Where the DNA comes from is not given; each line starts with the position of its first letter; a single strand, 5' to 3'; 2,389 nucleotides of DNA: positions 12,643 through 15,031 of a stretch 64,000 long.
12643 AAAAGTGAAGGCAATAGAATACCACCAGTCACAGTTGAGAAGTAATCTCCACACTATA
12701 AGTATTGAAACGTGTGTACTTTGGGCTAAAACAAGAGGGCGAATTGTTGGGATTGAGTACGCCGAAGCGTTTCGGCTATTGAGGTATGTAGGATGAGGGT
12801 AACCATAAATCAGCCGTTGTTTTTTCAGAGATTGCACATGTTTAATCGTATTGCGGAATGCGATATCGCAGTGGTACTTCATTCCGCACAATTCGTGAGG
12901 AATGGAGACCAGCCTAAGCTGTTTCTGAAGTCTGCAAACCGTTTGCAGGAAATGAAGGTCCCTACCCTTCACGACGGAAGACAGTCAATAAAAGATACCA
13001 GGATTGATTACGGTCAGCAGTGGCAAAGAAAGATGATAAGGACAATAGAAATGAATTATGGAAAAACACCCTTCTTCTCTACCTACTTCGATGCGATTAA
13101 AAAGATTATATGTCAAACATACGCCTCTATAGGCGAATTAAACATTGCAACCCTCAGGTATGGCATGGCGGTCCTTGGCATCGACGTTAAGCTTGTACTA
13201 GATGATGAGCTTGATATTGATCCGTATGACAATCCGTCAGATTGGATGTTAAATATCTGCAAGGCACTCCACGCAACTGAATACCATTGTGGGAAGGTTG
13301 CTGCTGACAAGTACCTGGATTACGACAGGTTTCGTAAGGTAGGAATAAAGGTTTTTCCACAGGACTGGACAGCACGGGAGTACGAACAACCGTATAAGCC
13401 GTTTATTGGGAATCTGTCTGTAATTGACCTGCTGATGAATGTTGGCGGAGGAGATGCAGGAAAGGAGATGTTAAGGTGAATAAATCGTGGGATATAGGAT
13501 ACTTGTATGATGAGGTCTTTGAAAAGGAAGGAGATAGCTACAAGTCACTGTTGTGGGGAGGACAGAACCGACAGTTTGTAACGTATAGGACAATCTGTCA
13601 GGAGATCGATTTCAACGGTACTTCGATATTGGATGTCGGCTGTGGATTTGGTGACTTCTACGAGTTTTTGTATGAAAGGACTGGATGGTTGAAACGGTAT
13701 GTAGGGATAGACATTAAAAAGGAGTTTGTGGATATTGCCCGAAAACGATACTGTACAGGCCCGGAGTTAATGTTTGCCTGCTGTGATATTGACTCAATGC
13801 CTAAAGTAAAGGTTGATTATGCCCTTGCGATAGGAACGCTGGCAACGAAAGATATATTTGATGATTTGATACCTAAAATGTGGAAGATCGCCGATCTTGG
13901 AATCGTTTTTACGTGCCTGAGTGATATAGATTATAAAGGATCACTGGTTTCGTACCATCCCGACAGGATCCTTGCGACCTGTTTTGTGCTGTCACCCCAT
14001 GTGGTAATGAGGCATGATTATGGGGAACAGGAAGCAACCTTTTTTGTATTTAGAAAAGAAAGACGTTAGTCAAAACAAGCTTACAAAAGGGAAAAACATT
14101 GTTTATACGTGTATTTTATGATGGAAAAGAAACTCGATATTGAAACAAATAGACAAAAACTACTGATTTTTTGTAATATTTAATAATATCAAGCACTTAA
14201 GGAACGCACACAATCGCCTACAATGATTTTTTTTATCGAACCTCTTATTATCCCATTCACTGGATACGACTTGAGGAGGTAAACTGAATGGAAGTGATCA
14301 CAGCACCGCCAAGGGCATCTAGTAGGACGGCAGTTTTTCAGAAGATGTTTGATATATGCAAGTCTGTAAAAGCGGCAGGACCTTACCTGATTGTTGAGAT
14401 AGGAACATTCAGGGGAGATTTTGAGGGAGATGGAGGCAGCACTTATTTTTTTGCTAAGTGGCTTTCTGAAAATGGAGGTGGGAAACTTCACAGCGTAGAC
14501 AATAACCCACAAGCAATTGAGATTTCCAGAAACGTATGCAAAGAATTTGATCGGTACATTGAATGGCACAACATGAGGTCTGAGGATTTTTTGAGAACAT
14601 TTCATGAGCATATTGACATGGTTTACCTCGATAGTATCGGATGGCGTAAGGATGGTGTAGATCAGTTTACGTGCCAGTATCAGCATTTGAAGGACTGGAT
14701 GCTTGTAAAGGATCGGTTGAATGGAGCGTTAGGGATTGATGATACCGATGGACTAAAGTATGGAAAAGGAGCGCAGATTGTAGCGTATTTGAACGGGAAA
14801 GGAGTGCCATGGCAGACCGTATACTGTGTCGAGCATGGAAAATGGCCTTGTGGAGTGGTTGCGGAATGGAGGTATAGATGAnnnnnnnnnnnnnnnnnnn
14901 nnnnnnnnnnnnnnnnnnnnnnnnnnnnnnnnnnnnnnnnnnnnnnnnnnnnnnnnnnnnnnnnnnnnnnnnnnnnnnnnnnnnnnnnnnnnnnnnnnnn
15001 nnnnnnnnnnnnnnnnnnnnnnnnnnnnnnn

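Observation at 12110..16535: Second phage-borne glycan-modification cassette: LmbE deacetylase, WbqC-like, two methyltransferases, GT-B enzyme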

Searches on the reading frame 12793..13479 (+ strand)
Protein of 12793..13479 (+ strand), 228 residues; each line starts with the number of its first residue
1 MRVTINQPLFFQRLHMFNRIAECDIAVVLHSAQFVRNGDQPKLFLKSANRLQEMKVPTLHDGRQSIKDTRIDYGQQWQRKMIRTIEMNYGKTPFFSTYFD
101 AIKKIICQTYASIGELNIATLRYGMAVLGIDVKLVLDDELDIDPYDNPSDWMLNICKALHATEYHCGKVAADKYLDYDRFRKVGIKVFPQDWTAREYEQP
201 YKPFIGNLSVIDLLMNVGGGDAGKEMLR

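Call 4: search_protein_families(library=pfam, proteins=[window:12793-13479:+], max_evalue=0.01)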
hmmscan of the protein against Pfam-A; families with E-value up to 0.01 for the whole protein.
window:12793-13479:+ (228 aa): 1 family
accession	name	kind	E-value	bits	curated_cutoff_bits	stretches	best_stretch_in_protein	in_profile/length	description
PF08889.16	WbqC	-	4.9e-47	161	21.3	1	7-218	1-212/218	WbqC-like protein family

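Call 5: search_protein_families(library=phrogs, proteins=[window:12793-13479:+], max_evalue=0.01)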
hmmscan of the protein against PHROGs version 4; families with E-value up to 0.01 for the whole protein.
window:12793-13479:+ (228 aa): 0 families

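Call 9: search_protein_families(library=ncbifam, proteins=[window:12793-13479:+], max_evalue=0.01)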
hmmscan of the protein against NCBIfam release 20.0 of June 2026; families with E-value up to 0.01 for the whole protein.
window:12793-13479:+ (228 aa): 0 families

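Call 11: find_related_loci(query=window:12793-13479:+, collection=viral_contigs, flank=10000)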
Query window:12793-13479:+ (228 aa) in viral_contigs; peptide patterns used: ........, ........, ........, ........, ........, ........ (x = any residue, [..] = any of these).
12 stretches matched a pattern, but none encodes a relative of the query by tblastn (E <= 1e-3).

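Call 12: find_encoding_contigs(protein=window:12793-13479:+, flank=10000, max_places=6)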
Protein window:12793-13479:+ (228 aa): no gene with exactly this product is on record in the collection.

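Call 23: search_dna_similar(query=window:12793-13479:+, collection=phages, mode=protein, max_evalue=0.001, max_rows=30)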
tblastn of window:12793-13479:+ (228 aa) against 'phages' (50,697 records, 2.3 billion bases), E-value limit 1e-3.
Records with a match: 3; places in all: 3; records where one place covers at least 80% of the query: 3.
Best place of each record, by identity: <60% 3.
By first word of the organism name: Vibrio 2; Bacteriophage 1.
By host as written in the record: Vibrio harveyi 1; - 1; Vibrio parahaemolyticus 1.
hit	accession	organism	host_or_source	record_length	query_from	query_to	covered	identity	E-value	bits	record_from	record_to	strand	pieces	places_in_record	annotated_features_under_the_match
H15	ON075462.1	Vibrio phage V-YDF132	Vibrio harveyi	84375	1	203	89%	29.0%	1e-9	63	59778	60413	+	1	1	hypothetical protein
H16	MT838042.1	Bacteriophage sp.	human fecal samples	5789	1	227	100%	25.2%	7e-13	73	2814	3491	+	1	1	record has no annotation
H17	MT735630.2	Vibrio phage vB_VpS_PG28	Vibrio parahaemolyticus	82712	1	203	89%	27.6%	3e-8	59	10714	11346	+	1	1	hypothetical protein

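Call 45: find_homologous_proteins(query=window:12793-13479:+, max_evalue=0.00001)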
Query window:12793-13479:+ (228 aa): 7 proteins with E <= 0.00001 among 88 candidates.
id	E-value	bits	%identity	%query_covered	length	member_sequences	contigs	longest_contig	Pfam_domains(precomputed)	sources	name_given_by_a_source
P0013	3.1e-153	526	100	100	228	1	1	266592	PF08889.17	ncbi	ncbi:MAG: WbqC family protein [Thermodesulfobacteriota bacterium]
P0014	3.5e-98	346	65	100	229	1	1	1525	PF08889.17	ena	-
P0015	4.9e-91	323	61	100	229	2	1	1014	PF08889.17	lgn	-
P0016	1.2e-87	312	60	100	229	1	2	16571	PF08889.17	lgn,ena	-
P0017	1.1e-33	135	39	96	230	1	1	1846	PF08889.17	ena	-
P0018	8.2e-32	129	35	96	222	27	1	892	PF08889.17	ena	-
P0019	3.7e-26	111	36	96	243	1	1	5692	PF08889.17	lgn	-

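Call 46: search_solved_structures(query=window:12793-13479:+, max_evalue=1)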
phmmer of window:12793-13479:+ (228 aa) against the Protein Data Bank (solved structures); distinct sequences matched with E-value up to 1: 0.

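Call 61: predict_structure(alignment_id=A2)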
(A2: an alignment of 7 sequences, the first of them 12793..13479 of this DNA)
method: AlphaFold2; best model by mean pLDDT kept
length: 228 residues; sequences in the alignment: 7
mean_pLDDT: 89.0   pTM: 0.87
mean pLDDT of the five models: 89.0, 87.8, 87.2, 86.3, 84.4
residues with pLDDT >= 90: 148; 70-90: 64; 50-70: 15; < 50: 1
segments of 3 or more residues with pLDDT < 50: none
pLDDT, mean of each block of 10 residues (from residue 1): 92 90 94 67 84 88 84 93 95 96 97 94 95 94 82 95 91 91 95 69 83 93 84
secondary structure, 60 per line:
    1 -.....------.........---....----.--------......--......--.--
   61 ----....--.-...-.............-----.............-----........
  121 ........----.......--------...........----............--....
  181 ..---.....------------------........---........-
elements in order: E2-6 H14-21 E25-28 E42-47 E50-55 H77-89 H95-107 H113-128 E133-136 H148-158 E163-167 H168-174 H177-182 E186-190 H210-216 H220-227

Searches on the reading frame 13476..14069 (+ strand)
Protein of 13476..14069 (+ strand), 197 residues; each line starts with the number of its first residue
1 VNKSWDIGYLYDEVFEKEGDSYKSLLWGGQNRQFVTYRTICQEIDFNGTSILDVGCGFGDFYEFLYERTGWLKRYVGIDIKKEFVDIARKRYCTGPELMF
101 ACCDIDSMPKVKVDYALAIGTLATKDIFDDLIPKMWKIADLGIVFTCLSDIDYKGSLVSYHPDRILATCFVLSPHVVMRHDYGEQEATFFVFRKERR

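Call 4: search_protein_families(library=pfam, proteins=[window:13476-14069:+], max_evalue=0.01)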
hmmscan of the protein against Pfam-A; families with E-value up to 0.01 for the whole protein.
window:13476-14069:+ (197 aa): 6 families
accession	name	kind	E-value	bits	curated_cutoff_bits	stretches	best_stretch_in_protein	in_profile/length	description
PF13649.12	Methyltransf_25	-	1.1e-10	42.5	27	1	51-122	1-74/97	Methyltransferase domain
PF13847.12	Methyltransf_31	-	1.2e-09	38.4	27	1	47-125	3-87/145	Methyltransferase domain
PF08241.18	Methyltransf_11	-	9.5e-08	33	21.2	1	52-122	1-70/95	Methyltransferase domain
PF08242.18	Methyltransf_12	-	1.3e-06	29.5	30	1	52-124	1-77/98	Methyltransferase domain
PF13489.12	Methyltransf_23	-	0.0012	19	27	1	45-87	20-59/164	Methyltransferase domain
PF01728.25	FtsJ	-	0.0033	17.8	24.1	1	45-88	20-59/181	FtsJ-like methyltransferase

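Call 5: search_protein_families(library=phrogs, proteins=[window:13476-14069:+], max_evalue=0.01)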
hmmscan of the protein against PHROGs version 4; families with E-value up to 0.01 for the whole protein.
window:13476-14069:+ (197 aa): 2 families
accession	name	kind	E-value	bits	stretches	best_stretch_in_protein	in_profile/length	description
phrog_4752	-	other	1.8e-06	28.4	1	38-122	42-131/241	tRNA methyltransferase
phrog_3382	-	other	0.01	16.1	0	49-117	49-115/207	methyltransferase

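Call 9: search_protein_families(library=ncbifam, proteins=[window:13476-14069:+], max_evalue=0.01)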
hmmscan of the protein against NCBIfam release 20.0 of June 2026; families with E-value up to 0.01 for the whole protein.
window:13476-14069:+ (197 aa): 19 families
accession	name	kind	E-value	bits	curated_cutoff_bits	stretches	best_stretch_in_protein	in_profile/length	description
NF001244.0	PRK00216.1-5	equivalog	2e-06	27.3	216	1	39-107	39-111/236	bifunctional demethylmenaquinone methyltransferase/2-methoxy-6-polyprenyl-1,4-benzoquinol methylase UbiE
NF008686.0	PRK11705.1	equivalog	5.5e-06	25.7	400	1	38-108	157-225/383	cyclopropane fatty acyl phospholipid synthase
NF045823.1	PthPhpthDimycoMt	equivalog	1.4e-05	24.4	300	1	36-110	55-127/256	phthiotriol/phenolphthiotriol dimycocerosates methyltransferase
NF000466.2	16S_rRNA_Rmt_gen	equivalog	1.5e-05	24.4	250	1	37-121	98-181/254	Rmt family 16S rRNA (guanine(1405)-N(7))-methyltransferase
NF043040.1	corrin_prot_MT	hypoth_equivalog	1.8e-05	24.2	180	1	35-92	29-83/216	corrinoid protein-associated methyltransferase CpaM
NF045825.1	FAmtase_mtf2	equivalog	2.1e-05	23.9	400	1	36-110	47-119/248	fatty-acid O-methyltransferase Mtf2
NF045667.1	MTase_DVU1556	equivalog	2.5e-05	23.8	155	1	47-98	22-68/213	DVU_1556 family methyltransferase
TIGR01934.1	MenG_MenH_UbiE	subfamily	7.4e-05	22.1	158.35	1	40-109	31-101/223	ubiquinone/menaquinone biosynthesis methyltransferase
NF008300.0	PRK11088.1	equivalog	7.5e-05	22.3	303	1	40-109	78-146/272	23S rRNA (guanine(745)-N(1))-methyltransferase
TIGR02021.1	BchM-ChlM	equivalog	0.00011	21.7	158.9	1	42-122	50-128/218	magnesium protoporphyrin IX methyltransferase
TIGR01983.1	UbiG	equivalog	0.0002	20.8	102.95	1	42-111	44-112/228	bifunctional 2-polyprenyl-6-hydroxyphenol methylase/3-demethylubiquinol 3-O-methyltransferase UbiG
TIGR04371.1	methyltran_NanM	subfamily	0.00031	20.4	44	1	35-83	136-184/273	putative sugar O-methyltransferase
TIGR02072.1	BioC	equivalog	0.00081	19.3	184.95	1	45-119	32-102/244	malonyl-ACP O-methyltransferase BioC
TIGR04290.1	meth_Rta_06860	hypoth_equivalog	0.00096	18.7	300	1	44-90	44-90/226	TIGR04290 family methyltransferase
NF000150.1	16S_rRNA_Rmt_C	exception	0.0012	18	550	1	30-115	108-199/281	RmtC family 16S rRNA (guanine(1405)-N(7))-methyltransferase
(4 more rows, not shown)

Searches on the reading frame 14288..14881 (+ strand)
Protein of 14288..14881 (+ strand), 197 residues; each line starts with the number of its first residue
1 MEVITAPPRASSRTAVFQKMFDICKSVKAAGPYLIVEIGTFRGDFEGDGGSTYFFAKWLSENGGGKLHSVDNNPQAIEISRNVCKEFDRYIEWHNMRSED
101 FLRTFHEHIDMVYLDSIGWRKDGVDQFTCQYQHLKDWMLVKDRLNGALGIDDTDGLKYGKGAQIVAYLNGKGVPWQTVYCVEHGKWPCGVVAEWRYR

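Call 4: search_protein_families(library=pfam, proteins=[window:14288-14881:+], max_evalue=0.01)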
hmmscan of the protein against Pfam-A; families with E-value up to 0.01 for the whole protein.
window:14288-14881:+ (197 aa): 1 family
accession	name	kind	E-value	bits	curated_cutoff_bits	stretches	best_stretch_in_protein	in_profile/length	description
PF13578.12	Methyltransf_24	-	1.5e-09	39.1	26.3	1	36-120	1-80/105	Methyltransferase domain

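Call 5: search_protein_families(library=phrogs, proteins=[window:14288-14881:+], max_evalue=0.01)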
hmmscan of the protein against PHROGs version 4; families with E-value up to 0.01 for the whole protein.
window:14288-14881:+ (197 aa): 1 family
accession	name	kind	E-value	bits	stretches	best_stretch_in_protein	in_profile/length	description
phrog_24975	-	unknown function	1.4e-18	68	1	9-173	329-491/509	-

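Call 9: search_protein_families(library=ncbifam, proteins=[window:14288-14881:+], max_evalue=0.01)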
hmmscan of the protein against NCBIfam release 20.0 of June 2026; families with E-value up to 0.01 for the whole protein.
window:14288-14881:+ (197 aa): 0 families

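Call 48: search_solved_structures(query=window:14288-14881:+, max_evalue=0.1)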
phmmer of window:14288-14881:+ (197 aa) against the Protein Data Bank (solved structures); distinct sequences matched with E-value up to 0.1: 1.
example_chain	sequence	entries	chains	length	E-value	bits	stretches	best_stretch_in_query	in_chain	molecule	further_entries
1t6a_A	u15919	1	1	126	0.0037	20.5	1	24-70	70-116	RBSTP2229 gene product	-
